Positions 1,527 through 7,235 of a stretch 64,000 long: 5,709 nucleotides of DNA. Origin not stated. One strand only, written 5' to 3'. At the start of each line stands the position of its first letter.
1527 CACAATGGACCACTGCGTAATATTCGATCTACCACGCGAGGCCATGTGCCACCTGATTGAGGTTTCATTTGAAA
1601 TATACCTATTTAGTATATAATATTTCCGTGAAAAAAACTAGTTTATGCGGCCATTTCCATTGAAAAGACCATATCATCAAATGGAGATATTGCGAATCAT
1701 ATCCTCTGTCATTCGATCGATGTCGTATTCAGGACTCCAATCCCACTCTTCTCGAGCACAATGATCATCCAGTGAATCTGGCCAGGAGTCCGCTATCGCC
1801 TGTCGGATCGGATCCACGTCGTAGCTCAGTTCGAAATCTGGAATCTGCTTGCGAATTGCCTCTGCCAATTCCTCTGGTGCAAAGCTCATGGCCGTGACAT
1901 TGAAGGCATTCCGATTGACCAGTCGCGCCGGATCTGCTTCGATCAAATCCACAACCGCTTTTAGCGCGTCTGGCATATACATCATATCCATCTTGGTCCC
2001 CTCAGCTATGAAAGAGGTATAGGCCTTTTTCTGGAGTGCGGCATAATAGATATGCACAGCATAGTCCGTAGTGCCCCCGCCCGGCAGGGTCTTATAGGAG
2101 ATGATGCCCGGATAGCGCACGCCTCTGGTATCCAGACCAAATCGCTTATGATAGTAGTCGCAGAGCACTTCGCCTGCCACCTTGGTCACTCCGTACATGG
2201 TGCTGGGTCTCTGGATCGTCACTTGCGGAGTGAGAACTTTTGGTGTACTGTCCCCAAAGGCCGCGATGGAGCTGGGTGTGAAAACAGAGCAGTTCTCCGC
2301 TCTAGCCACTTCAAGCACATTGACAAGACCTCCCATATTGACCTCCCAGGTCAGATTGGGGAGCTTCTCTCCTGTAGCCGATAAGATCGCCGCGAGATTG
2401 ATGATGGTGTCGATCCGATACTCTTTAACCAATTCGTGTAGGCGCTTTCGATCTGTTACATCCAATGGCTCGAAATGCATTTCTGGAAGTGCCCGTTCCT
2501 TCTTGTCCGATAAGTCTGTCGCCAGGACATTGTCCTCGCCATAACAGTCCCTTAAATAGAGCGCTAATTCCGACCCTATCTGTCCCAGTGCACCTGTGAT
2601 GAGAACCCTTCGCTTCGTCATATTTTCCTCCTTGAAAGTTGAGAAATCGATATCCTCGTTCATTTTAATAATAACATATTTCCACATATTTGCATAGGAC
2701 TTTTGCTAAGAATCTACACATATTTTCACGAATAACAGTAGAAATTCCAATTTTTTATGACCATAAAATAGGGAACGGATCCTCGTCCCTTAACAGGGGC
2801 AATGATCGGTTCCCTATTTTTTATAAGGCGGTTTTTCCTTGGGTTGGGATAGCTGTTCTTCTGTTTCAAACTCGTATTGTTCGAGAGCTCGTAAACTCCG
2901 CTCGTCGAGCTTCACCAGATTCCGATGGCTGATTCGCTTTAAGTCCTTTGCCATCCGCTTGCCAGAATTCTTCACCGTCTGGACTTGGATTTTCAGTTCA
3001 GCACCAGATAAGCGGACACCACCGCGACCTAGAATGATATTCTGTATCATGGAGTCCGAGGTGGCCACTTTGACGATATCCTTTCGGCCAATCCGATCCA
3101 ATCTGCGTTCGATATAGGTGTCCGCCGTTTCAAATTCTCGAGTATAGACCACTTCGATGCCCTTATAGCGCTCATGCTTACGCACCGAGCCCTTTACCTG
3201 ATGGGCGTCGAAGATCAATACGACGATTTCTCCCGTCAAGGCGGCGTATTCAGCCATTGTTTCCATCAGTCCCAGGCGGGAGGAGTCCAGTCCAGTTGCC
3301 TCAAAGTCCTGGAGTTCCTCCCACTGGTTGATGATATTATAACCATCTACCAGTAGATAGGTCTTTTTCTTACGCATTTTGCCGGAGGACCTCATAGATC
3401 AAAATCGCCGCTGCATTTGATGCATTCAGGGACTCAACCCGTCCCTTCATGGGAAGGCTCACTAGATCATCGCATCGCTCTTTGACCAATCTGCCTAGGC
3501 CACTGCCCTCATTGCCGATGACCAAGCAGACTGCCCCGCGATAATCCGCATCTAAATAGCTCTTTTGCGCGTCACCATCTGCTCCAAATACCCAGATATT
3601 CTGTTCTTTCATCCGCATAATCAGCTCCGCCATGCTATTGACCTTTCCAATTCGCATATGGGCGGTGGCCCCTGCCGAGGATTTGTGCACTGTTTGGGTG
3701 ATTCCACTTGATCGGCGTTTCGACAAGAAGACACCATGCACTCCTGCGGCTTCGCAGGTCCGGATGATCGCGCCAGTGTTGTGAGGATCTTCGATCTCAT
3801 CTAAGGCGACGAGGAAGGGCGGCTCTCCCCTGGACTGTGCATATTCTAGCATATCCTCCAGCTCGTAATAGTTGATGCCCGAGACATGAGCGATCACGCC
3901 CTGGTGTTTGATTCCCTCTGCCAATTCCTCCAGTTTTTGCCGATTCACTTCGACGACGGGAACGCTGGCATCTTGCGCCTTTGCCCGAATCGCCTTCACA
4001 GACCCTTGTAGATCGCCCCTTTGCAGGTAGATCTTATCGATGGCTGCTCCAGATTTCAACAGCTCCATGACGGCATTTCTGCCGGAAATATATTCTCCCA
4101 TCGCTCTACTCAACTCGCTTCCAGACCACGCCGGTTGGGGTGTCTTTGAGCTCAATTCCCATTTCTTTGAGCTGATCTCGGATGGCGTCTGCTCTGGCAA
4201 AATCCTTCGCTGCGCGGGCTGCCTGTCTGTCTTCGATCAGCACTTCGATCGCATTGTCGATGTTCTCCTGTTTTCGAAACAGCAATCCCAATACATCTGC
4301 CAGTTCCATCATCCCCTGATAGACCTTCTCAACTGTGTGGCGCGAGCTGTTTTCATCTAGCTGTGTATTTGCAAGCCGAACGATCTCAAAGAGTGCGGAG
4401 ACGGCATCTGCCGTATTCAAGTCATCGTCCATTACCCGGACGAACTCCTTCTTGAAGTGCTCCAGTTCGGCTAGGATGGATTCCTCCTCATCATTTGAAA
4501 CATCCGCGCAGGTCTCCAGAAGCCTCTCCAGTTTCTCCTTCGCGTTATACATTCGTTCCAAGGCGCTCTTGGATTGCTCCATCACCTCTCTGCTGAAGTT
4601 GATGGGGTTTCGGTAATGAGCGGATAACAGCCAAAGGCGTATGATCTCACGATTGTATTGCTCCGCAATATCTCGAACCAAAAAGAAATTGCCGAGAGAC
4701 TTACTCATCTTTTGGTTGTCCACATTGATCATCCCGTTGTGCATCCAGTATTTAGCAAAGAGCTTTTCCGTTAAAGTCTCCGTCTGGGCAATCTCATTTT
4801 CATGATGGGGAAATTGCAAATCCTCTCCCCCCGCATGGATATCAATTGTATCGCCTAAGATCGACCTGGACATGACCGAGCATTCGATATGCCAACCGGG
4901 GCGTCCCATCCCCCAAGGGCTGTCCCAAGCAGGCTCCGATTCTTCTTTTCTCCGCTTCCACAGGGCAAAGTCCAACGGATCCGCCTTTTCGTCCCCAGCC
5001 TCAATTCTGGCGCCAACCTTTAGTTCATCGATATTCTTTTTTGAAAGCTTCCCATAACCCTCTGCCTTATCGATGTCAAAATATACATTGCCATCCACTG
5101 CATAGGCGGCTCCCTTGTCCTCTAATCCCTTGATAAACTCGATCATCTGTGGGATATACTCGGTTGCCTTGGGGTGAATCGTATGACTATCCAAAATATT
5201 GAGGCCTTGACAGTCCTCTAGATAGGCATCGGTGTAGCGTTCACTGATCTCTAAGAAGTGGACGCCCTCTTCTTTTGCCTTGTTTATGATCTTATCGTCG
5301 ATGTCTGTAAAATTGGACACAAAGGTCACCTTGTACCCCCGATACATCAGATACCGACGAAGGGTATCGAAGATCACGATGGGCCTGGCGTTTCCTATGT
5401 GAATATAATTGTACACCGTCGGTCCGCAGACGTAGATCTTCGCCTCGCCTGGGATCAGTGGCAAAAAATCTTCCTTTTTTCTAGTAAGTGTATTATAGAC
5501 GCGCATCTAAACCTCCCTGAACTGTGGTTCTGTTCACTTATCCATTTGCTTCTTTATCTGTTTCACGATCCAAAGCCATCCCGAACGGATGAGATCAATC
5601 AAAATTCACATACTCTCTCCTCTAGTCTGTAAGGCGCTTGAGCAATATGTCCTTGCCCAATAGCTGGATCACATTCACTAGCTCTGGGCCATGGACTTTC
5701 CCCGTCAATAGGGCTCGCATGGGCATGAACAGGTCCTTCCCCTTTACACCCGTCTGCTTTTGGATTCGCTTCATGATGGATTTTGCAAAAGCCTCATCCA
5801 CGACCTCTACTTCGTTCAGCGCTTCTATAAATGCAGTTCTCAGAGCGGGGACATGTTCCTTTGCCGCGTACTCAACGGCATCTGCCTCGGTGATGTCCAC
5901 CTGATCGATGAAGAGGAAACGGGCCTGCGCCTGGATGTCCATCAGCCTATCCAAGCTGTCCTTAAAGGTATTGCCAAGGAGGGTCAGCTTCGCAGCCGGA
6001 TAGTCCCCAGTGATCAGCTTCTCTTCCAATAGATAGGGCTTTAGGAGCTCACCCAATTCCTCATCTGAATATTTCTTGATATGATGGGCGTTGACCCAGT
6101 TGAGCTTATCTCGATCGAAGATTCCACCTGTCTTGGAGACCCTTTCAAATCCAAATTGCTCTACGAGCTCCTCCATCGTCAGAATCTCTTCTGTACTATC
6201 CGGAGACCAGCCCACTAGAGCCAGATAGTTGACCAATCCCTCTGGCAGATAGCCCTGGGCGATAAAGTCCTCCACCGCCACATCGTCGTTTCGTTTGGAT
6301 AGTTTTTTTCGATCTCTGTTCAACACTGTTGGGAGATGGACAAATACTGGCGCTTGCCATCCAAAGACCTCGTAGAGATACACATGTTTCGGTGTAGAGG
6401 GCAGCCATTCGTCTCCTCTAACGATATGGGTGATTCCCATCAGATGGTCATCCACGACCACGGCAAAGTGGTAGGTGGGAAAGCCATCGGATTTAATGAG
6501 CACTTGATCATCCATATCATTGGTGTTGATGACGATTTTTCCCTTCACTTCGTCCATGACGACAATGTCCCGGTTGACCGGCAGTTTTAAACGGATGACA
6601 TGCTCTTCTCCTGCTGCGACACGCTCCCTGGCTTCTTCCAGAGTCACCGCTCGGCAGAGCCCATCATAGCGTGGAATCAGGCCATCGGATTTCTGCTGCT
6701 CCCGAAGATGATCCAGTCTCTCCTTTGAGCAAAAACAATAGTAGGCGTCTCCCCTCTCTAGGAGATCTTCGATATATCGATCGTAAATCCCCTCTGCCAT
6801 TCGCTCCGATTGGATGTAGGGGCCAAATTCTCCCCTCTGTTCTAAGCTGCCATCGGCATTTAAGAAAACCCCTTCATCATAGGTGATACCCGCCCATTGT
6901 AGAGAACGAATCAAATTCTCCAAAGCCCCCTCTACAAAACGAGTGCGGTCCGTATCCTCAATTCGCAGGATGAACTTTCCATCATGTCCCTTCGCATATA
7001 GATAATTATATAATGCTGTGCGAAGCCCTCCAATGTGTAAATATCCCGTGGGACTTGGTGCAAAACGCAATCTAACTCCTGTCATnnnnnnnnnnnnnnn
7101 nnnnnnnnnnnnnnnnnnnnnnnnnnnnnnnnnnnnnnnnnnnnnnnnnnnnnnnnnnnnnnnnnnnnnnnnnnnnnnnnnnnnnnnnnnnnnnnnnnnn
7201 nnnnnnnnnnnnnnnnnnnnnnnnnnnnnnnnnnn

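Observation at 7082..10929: Paired Cys-less asparagine-synthetase-like proteins (one live, one dead PP-loop) bracketing a DJ-1/PfpI gene and coupled to gltX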

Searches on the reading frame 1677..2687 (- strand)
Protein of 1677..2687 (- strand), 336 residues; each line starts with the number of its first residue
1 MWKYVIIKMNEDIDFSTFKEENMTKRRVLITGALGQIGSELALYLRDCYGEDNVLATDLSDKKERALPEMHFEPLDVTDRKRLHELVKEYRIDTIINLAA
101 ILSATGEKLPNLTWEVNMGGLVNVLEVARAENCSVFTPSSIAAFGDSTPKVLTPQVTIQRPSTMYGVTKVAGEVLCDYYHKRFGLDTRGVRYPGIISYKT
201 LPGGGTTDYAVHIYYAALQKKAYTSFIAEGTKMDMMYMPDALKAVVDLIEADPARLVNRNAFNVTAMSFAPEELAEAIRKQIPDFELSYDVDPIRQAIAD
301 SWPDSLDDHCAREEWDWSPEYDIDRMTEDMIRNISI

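Call 8: search_protein_families(library=ncbifam, proteins=[window:1677-2687:-], max_evalue=0.1)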
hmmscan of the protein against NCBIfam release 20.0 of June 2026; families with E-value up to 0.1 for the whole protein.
window:1677-2687:- (336 aa): 33 families (the best 25 are shown)
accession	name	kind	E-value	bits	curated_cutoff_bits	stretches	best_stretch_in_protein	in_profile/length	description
NF043036.1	ErythonDh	equivalog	1.5e-27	96.6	325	1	27-312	2-299/321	D-erythronate dehydrogenase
TIGR01179.1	galE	equivalog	3.8e-13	49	262.3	1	27-192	1-173/332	UDP-glucose 4-epimerase GalE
TIGR02197.1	heptose_epim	equivalog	6.5e-13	48.5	274.6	1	28-250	1-231/316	ADP-glyceromanno-heptose 6-epimerase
TIGR01214.1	rmlD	equivalog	1e-10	41.2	224.05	1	27-178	1-137/285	dTDP-4-dehydrorhamnose reductase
NF041293.1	G6PDh_Azf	equivalog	2.2e-10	40.4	400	1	26-192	3-179/252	NAD-dependent glucose-6-phosphate dehydrogenase Azf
TIGR01181.1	dTDP_gluc_dehyt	equivalog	1.5e-09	37.4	365.1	1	27-188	1-174/321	dTDP-glucose 4,6-dehydratase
NF011728.1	PRK15181.1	equivalog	3.7e-09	36.1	760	1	26-261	16-259/348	Vi polysaccharide biosynthesis UDP-N-acetylglucosaminuronic acid C-4 epimerase TviC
TIGR02622.1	CDP_4_6_dhtase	equivalog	2.4e-07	30.2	278.45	1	24-132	3-119/352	CDP-glucose 4,6-dehydratase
NF007956.0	PRK10675.1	subfamily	6e-07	28.9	394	1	27-175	2-160/338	UDP-glucose 4-epimerase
TIGR01746.1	Thioester-redct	subfamily_domain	3.6e-05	23.2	213.35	1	92-308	89-306/371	thioester reductase domain-containing protein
NF006074.0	PRK08220.1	equivalog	4.4e-05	23.2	312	1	21-124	4-113/251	2,3-dihydro-2,3-dihydroxybenzoate dehydrogenase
TIGR03466.1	HpnA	hypoth_equivalog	0.00017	20.6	367.65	1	27-167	2-140/327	hopanoid-associated sugar epimerase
NF005118.0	PRK06550.1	equivalog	0.00028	20.8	270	1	22-104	2-80/236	3-oxoacyl-ACP reductase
TIGR01472.1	gmd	equivalog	0.00028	20.2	415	1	67-185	53-175/342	GDP-mannose 4,6-dehydratase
NF007582.0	PRK10217.1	equivalog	0.00033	19.8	698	1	26-133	2-117/355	dTDP-glucose 4,6-dehydratase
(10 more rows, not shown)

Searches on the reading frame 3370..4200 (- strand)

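Call 8: search_protein_families(library=ncbifam, proteins=[window:3370-4200:-], max_evalue=0.1)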
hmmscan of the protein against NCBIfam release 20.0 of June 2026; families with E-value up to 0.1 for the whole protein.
window:3370-4200:- (276 aa): 12 families
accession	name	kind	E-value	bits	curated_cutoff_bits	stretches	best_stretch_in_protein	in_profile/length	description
TIGR00186.1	rRNA_methyl_3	equivalog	1.9e-69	233.8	160.15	1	35-274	2-239/240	23S rRNA (guanosine(2251)-2'-O)-methyltransferase RlmB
NF008386.0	PRK11181.1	equivalog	4.2e-56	189.9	366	1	35-275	2-242/244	23S rRNA (guanosine(2251)-2'-O)-methyltransferase RlmB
NF008295.0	PRK11081.1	equivalog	3e-22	79.3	227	1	113-275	8-165/230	tRNA (guanosine(18)-2'-O)-methyltransferase TrmH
NF008117.0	PRK10864.1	equivalog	7.2e-20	71.5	267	1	69-275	141-342/344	tRNA/rRNA methyltransferase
TIGR00185.1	tRNA_yibK_trmL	equivalog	2e-17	63.5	190.6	1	135-275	8-148/154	tRNA (uridine(34)/cytosine(34)/5-carboxymethylaminomethyluridine(34)-2'-O)-methyltransferase TrmL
NF000477.1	NshR_TsnR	equivalog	3.4e-11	43.1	425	1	68-275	62-264/266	NshR/TsnR family 23S rRNA methyltransferase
NF000035.1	nosihep_NshR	exception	1.6e-08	34.4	500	1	121-271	111-260/274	NshR family nosiheptide/thiostrepton resistance 23S rRNA methyltransferase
TIGR00050.1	rRNA_methyl_1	subfamily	3.2e-07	30.5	167.15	1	220-274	102-156/233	TrmJ/YjtD family RNA methyltransferase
NF007683.0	PRK10358.1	equivalog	5.8e-07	29.5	282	1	132-274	5-147/157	tRNA (uridine(34)/cytosine(34)/5-carboxymethylaminomethyluridine(34)-2'-O)-methyltransferase TrmL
NF041077.1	tRNAmeth_TrmJ_Sulfolob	equivalog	1.7e-05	24.6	350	1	133-274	6-154/229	tRNA (cytidine-2'-O-)-methyltransferase TrmJ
NF007752.0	PRK10433.1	equivalog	0.0022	17.5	212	1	223-271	107-155/228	tRNA/rRNA methyltransferase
NF011694.0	PRK15114.1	equivalog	0.1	12.1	280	0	221-271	106-156/246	tRNA (cytosine(32)/uridine(32)-2'-O)-methyltransferase TrmJ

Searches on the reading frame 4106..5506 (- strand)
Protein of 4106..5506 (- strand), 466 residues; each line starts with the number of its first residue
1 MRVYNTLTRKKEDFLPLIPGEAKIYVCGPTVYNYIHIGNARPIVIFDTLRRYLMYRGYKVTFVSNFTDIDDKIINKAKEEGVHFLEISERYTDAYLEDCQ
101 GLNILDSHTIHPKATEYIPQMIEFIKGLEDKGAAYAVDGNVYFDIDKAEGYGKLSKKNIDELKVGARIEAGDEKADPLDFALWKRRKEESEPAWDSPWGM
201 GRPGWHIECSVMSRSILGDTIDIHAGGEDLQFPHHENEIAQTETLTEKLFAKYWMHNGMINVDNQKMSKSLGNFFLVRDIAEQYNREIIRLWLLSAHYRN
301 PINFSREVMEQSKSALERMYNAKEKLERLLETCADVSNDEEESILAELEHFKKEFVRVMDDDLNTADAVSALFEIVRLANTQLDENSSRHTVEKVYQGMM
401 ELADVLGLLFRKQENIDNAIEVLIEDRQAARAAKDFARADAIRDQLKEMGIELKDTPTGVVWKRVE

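Call 7: search_protein_families(library=pfam, proteins=[window:4106-5506:-], max_evalue=0.1)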
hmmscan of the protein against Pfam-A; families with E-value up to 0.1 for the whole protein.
window:4106-5506:- (466 aa): 8 families
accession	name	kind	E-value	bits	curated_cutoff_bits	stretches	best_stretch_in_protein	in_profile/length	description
PF01406.26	tRNA-synt_1e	-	3.3e-129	431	27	1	17-313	5-300/301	tRNA synthetases class I (C) catalytic domain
PF09190.17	DALR_2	-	4.3e-15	56.4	22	1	355-409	2-56/57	DALR domain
PF09334.17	tRNA-synt_1g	-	6.3e-15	55.3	20.1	2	33-148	12-127/391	tRNA synthetases class I (M)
PF00133.28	tRNA-synt_1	-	1.2e-09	37.9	22.7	1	236-304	344-413/414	tRNA synthetases class I (I, L, M and V)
PF23493.1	CysS_C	-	3.1e-07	30.8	23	1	417-462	5-50/51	Cysteinyl-tRNA ligase anticodon binding domain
PF01921.24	tRNA-synt_1f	-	2e-06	27.4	27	1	260-314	275-330/360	tRNA synthetases class I (K)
PF09170.16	STN1_2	-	0.00092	19.6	27.2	1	380-453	50-123/167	CST, complex subunit STN1, C terminal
PF07282.18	Cas12f1-like_TNB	-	0.08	13.6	26.3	0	68-100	3-35/60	Cas12f1-like, TNB domain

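Call 8: search_protein_families(library=ncbifam, proteins=[window:4106-5506:-], max_evalue=0.1)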
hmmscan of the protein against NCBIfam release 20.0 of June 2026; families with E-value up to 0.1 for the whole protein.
window:4106-5506:- (466 aa): 22 families
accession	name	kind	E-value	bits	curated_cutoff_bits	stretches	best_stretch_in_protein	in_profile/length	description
TIGR00435.1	cysS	equivalog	6e-172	572.9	340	1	1-464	1-465/466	cysteine--tRNA ligase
NF011108.0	PRK14536.1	equivalog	3.8e-120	402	780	1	1-465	3-490/490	cysteine--tRNA ligase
NF011107.0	PRK14534.1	equivalog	3.3e-87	293.5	744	1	2-464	4-480/481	cysteine--tRNA ligase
TIGR03447.1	mycothiol_MshC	equivalog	1.4e-78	264.5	485.1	1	2-388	19-394/411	cysteine--1-D-myo-inosityl 2-amino-2-deoxy-alpha-D-glucopyranoside ligase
TIGR00398.1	metG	equivalog_domain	9.4e-17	60.9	336.35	2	33-158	12-137/530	methionine--tRNA ligase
NF008957.0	PRK12300.1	subfamily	1.7e-14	52.8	677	1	247-383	607-742/946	leucine--tRNA ligase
NF008900.0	PRK12267.1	equivalog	4.1e-12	45.4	598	2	255-425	288-466/648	methionine--tRNA ligase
TIGR00395.1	leuS_arch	equivalog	3.7e-11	41.8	648.5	1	247-380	601-736/938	leucine--tRNA ligase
NF009687.0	PRK13208.1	equivalog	1.5e-10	40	738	1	241-359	508-631/801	valine--tRNA ligase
TIGR00422.1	valS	equivalog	2.7e-10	38.9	612.1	1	249-360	509-627/863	valine--tRNA ligase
TIGR00392.1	ileS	equivalog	7.8e-10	37.6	621.4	1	257-327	602-673/861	isoleucine--tRNA ligase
NF001100.0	PRK00133.1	equivalog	3.5e-09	35.8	587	2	255-393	319-463/676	methionine--tRNA ligase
NF008859.0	PRK11893.2-1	equivalog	7.3e-08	31.8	553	1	223-393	286-457/498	methionine--tRNA ligase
NF004349.1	PRK05729.1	equivalog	1.1e-07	30.5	704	1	245-376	495-628/860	valine--tRNA ligase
NF040702.1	ileS_w_GNAT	exception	2.4e-07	28.8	1999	1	214-323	725-837/1100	isoleucine--tRNA ligase, N-acetyltransferase domain-containing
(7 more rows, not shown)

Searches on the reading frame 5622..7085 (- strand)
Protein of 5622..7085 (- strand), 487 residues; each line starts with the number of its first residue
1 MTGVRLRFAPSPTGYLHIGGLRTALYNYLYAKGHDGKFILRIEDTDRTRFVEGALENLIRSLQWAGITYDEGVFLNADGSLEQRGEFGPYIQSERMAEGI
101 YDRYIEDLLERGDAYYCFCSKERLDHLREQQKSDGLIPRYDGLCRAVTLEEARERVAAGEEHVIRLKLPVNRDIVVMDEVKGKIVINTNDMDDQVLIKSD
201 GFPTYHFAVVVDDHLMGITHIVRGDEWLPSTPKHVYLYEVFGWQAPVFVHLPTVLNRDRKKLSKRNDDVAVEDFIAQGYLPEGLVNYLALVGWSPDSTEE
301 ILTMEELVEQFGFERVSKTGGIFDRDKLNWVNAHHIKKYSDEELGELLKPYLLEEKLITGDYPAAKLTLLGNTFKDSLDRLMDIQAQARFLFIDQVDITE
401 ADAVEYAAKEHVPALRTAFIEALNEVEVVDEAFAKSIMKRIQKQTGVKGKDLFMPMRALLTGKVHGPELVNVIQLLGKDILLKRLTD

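Call 7: search_protein_families(library=pfam, proteins=[window:5622-7085:-], max_evalue=0.1)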
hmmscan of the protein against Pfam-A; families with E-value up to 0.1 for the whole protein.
window:5622-7085:- (487 aa): 2 families
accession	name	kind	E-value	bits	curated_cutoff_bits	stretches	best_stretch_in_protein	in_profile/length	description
PF00749.27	tRNA-synt_1c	-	3.3e-105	351.9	23.4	1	4-330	2-314/314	tRNA synthetases class I (E and Q), catalytic domain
PF19269.4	Anticodon_2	-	3.7e-22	79.7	23.6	1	344-486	2-138/141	Anticodon binding domain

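Call 8: search_protein_families(library=ncbifam, proteins=[window:5622-7085:-], max_evalue=0.1)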
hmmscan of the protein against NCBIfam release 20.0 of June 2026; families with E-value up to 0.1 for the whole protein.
window:5622-7085:- (487 aa): 12 families
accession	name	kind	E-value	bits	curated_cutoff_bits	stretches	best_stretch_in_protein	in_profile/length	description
TIGR00464.1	gltX_bact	equivalog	6.5e-165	549.6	289.95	1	4-486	2-464/470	glutamate--tRNA ligase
TIGR03838.1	queuosine_YadB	equivalog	1.2e-63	215.1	276.7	1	6-277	3-245/272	tRNA glutamyl-Q(34) synthetase GluQRS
NF004315.1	PRK05710.1-4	equivalog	6.3e-63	212.7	250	1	7-286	2-272/274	tRNA glutamyl-Q(34) synthetase GluQRS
NF004314.0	PRK05710.1-3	equivalog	1.2e-60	205.5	256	1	7-310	10-277/297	tRNA glutamyl-Q(34) synthetase GluQRS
NF004313.0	PRK05710.1-2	equivalog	3.7e-46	157.7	380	1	4-272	5-252/299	tRNA glutamyl-Q(34) synthetase GluQRS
NF004312.0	PRK05710.1-1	equivalog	1.3e-43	149.5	453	1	7-272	17-247/306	tRNA glutamyl-Q(34) synthetase GluQRS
NF003169.0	PRK04156.1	equivalog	1.4e-42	146.1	516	1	3-254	101-332/567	glutamate--tRNA ligase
TIGR00463.1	gltX_arch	equivalog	2e-39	135.6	401.75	1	4-265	94-333/560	glutamate--tRNA ligase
TIGR00440.1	glnS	equivalog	9.1e-15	54.5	425.8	1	4-239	1-219/524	glutamine--tRNA ligase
NF011291.0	PRK14703.1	equivalog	6.6e-13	47.8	681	1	4-222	32-233/769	glutamine--tRNA ligase/YqeY domain fusion protein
TIGR00467.1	lysS_arch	equivalog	0.00027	19.6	147.55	1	409-485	436-511/515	lysine--tRNA ligase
NF003621.0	PRK05261.1-6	subfamily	0.08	10.9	1295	0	332-389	214-271/801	phosphoketolase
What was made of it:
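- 5622..7085 (-): gltX (glutamate--tRNA ligase). A neighbour whose start overlaps the copy-1 stop; not part of the system in my reading. TIGR00464 549.6 bits (call 8).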
